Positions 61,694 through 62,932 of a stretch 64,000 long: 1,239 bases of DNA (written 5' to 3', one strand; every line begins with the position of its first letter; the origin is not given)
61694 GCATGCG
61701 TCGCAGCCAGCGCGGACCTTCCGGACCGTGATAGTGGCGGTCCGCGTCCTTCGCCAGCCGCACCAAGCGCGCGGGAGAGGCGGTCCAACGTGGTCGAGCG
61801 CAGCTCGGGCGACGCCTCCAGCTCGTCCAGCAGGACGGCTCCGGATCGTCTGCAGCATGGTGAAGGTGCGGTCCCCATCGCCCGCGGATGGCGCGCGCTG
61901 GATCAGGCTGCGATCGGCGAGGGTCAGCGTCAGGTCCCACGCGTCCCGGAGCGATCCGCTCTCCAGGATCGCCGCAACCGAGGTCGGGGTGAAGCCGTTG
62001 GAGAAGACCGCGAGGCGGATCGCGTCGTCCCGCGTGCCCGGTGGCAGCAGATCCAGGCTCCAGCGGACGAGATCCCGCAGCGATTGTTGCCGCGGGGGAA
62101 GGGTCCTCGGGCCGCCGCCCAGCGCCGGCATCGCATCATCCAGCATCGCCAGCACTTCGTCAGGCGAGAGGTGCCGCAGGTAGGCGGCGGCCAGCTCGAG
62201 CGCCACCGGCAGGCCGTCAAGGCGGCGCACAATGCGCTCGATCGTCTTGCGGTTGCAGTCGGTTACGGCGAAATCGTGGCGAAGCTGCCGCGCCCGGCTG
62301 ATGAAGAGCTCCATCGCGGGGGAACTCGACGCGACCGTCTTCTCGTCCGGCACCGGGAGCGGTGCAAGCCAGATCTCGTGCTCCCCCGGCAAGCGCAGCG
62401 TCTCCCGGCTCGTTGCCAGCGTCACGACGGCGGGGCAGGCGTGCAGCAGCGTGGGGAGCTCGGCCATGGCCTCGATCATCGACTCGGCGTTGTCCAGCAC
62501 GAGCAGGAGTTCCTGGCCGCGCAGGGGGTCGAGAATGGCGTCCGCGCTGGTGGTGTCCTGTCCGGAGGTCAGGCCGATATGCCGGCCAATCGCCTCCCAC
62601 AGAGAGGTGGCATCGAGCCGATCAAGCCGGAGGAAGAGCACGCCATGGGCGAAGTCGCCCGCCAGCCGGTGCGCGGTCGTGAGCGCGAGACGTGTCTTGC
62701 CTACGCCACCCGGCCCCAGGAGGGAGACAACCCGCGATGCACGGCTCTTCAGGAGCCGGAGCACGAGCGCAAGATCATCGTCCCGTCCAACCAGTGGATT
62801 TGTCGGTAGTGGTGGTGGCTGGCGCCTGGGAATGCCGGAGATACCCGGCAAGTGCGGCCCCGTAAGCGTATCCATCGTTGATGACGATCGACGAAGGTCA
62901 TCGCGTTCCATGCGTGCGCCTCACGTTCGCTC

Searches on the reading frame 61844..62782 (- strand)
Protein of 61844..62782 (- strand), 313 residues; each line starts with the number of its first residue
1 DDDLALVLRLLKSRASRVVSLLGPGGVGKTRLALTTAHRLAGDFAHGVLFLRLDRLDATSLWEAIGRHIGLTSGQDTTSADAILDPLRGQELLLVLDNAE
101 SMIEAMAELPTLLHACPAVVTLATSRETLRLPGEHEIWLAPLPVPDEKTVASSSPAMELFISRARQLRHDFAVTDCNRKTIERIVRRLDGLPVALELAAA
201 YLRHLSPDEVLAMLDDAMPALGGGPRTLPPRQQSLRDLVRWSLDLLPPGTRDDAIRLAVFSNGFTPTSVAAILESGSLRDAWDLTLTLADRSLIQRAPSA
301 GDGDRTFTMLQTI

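Call 36: search_protein_families(library=pfam, proteins=[window:61844-62782:-], max_evalue=0.001)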
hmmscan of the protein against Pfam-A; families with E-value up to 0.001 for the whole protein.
window:61844-62782:- (313 aa): 4 families
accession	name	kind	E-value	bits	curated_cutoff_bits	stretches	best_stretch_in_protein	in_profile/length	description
PF00931.28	NB-ARC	-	7.5e-06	25.8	23.5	1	8-98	10-108/248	NB-ARC domain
PF25199.1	nSTAND_NTPase5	-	7.7e-06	26.2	34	1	10-128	35-135/145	Novel STAND NTPase 5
PF13401.12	AAA_22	-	2e-05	25.4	27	1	17-125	6-123/130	AAA domain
PF13191.12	AAA_16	-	3.1e-05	25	32.6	1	4-110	9-124/167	AAA ATPase domain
